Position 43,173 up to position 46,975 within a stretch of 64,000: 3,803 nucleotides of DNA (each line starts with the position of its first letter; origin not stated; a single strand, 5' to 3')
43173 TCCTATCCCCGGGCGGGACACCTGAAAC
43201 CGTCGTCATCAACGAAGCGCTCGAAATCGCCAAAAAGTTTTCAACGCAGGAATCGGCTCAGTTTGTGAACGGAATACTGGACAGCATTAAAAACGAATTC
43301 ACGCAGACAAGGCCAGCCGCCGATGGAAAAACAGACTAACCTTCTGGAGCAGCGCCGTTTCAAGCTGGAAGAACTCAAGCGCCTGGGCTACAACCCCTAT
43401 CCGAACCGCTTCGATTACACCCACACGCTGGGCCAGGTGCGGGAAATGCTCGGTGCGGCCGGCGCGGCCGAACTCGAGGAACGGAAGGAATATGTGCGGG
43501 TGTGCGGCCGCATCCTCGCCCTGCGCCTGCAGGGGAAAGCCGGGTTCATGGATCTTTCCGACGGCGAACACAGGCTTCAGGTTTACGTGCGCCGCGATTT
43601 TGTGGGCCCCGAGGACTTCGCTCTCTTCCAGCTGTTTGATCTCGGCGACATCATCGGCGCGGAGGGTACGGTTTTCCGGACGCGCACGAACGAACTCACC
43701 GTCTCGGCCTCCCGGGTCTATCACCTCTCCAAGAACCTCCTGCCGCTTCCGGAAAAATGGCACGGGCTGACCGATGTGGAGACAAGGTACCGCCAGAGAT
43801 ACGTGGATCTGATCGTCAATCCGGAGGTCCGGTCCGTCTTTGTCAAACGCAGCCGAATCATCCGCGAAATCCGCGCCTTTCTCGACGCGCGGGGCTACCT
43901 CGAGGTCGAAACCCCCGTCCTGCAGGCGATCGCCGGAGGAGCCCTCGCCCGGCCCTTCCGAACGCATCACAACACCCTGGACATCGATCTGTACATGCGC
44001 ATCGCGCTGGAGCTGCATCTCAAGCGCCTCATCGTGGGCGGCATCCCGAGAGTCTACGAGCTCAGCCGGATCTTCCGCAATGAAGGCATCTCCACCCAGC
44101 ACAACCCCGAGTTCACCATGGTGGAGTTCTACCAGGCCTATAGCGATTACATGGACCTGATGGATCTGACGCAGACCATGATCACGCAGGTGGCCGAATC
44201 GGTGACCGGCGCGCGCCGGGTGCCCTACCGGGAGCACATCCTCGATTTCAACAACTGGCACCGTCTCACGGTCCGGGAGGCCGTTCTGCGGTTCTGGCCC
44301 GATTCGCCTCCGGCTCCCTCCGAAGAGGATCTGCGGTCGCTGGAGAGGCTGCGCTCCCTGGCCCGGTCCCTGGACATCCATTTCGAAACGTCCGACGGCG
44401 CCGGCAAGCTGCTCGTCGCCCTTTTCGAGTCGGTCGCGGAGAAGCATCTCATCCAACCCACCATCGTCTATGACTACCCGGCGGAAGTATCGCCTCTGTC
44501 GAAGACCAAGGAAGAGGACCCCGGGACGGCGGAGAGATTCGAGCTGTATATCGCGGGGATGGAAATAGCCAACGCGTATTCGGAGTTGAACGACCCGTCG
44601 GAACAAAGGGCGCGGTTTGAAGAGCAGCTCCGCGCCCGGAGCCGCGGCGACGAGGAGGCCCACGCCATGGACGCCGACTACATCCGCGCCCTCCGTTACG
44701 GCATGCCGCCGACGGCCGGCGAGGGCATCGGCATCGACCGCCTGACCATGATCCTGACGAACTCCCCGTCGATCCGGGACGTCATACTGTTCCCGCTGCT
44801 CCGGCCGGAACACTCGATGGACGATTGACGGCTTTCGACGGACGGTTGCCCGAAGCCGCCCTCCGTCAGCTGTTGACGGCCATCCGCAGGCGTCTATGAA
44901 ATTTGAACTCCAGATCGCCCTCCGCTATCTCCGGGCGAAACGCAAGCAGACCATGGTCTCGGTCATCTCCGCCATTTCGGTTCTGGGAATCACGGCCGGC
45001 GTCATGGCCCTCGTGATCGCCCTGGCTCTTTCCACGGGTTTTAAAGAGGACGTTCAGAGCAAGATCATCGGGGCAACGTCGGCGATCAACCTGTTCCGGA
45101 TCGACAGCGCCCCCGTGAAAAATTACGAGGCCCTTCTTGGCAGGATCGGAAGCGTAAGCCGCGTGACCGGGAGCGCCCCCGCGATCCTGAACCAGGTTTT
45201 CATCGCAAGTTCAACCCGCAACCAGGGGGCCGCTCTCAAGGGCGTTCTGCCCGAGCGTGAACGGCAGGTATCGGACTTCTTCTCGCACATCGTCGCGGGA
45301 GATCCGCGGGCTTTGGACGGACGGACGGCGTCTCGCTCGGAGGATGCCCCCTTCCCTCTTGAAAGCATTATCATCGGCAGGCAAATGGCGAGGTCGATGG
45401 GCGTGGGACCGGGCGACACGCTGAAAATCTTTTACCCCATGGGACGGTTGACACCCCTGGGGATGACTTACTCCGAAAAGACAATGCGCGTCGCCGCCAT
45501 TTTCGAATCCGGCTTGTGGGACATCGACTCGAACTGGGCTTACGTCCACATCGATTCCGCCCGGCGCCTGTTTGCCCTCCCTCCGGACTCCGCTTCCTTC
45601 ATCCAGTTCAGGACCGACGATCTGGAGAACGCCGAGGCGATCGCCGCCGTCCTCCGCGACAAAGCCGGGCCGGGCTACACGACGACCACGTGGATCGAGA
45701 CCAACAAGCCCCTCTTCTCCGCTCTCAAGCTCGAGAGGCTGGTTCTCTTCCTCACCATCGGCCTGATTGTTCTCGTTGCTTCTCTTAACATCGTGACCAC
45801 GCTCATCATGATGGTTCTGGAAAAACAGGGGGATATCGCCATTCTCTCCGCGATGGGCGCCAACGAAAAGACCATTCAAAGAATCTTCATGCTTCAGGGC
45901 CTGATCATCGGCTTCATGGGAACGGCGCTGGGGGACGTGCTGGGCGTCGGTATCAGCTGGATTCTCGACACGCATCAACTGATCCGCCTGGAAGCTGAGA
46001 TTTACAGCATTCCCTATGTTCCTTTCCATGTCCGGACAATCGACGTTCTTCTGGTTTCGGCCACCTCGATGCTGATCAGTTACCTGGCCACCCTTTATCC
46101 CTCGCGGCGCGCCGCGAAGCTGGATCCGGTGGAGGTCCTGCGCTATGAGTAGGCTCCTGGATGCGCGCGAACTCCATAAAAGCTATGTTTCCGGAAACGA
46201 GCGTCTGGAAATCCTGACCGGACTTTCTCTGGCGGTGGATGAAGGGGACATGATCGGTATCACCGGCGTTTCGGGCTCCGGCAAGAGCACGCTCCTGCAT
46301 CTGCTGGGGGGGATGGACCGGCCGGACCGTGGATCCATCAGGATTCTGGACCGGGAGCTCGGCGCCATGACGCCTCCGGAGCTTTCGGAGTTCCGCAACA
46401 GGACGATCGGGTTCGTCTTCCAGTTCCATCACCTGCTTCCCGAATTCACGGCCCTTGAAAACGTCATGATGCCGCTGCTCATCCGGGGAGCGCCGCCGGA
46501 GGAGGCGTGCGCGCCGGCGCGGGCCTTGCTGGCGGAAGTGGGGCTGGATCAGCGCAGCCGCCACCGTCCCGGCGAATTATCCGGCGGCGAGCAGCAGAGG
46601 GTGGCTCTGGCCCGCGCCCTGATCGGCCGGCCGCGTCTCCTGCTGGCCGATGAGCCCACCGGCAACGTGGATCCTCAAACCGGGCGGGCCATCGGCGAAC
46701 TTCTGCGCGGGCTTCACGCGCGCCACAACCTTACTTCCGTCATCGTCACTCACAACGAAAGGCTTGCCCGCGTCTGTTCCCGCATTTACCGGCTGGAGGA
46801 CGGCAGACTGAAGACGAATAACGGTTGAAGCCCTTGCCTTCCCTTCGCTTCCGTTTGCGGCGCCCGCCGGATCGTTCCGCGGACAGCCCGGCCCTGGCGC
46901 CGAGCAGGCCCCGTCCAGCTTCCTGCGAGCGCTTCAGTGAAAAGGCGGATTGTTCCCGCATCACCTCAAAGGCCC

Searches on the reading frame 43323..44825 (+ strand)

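Call 58: search_protein_families(library=pfam, proteins=[window:43323-44825:+], max_evalue=0.0001)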
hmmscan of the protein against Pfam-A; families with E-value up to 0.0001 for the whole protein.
window:43323-44825:+ (501 aa): 2 families
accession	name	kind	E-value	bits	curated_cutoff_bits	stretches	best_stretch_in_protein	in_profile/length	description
PF00152.25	tRNA-synt_2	-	2.2e-90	303.3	25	1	152-492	2-306/308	tRNA synthetases class II (D, K and N)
PF01336.31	tRNA_anti-codon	-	2.9e-13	50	27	1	58-133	1-73/75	OB-fold nucleic acid binding domain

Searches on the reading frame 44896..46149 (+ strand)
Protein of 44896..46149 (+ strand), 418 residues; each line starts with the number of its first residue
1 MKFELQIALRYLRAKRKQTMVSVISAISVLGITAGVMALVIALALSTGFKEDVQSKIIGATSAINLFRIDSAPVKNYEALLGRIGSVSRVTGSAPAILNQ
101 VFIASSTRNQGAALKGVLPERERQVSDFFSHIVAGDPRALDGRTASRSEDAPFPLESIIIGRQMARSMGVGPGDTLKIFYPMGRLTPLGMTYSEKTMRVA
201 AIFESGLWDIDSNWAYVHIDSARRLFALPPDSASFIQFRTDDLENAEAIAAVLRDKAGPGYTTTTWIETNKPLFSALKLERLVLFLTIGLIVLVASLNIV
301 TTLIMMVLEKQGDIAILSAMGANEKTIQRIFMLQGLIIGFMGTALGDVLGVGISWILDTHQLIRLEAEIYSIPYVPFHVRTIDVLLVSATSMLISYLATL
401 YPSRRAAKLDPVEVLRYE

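Call 58: search_protein_families(library=pfam, proteins=[window:44896-46149:+], max_evalue=0.0001)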
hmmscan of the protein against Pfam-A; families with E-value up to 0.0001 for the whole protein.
window:44896-46149:+ (418 aa): 2 families
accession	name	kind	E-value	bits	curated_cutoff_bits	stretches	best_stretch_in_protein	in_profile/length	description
PF02687.27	FtsX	-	1.8e-21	76.8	25.5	1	287-411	3-120/120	FtsX-like permease C-terminal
PF12704.14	MacB_PCD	-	2.2e-14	54.7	27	1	25-255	1-206/207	MacB-like periplasmic core domain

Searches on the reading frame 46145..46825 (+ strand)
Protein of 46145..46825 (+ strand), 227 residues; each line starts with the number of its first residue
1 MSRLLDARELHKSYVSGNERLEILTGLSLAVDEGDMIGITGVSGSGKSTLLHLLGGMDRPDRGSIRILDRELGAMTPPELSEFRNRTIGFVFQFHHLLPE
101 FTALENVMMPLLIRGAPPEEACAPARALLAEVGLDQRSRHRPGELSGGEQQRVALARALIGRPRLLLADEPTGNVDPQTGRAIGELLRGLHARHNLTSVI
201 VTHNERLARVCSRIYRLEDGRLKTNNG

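Call 58: search_protein_families(library=pfam, proteins=[window:46145-46825:+], max_evalue=0.0001)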
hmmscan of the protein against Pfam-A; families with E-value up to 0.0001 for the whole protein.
window:46145-46825:+ (227 aa): 2 families
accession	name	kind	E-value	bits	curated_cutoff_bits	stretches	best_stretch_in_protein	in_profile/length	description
PF00005.33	ABC_tran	-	1.1e-32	113.9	25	1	24-172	1-136/137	ABC transporter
PF13304.12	AAA_21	-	5.5e-05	23.8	27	0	37-71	2-48/304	AAA domain, putative AbiEii toxin, Type IV TA system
